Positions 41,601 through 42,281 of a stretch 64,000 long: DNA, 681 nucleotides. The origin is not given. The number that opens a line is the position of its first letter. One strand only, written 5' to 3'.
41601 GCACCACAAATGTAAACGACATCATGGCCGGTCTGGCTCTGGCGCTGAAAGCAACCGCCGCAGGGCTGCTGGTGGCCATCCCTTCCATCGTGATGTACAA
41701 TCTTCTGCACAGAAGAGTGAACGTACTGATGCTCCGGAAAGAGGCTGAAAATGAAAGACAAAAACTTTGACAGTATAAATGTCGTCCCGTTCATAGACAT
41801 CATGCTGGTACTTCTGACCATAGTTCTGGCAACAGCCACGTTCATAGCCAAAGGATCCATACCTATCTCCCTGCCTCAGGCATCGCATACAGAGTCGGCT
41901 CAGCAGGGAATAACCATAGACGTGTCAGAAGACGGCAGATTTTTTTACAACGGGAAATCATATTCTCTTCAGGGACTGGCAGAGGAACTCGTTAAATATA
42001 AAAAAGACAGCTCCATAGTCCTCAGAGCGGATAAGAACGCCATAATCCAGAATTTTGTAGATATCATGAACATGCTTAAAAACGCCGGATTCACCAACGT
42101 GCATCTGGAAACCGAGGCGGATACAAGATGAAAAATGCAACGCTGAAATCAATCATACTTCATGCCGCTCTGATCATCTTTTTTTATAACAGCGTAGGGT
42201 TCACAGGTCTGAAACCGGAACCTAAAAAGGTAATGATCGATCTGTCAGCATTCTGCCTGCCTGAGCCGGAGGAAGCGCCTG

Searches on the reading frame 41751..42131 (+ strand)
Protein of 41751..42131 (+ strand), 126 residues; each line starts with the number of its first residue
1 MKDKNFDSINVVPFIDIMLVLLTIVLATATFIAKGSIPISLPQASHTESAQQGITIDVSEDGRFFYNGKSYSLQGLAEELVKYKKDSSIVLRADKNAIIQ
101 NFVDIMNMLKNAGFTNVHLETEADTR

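Call 43: search_protein_families(library=pfam, proteins=[window:41751-42131:+], max_evalue=0.001)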
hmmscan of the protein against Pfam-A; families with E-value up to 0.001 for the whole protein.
window:41751-42131:+ (126 aa): 1 family
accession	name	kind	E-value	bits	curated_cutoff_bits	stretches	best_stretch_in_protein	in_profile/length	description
PF02472.21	ExbD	-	3.4e-31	108.4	25.4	1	7-123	6-127/128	Biopolymer transport protein ExbD/TolR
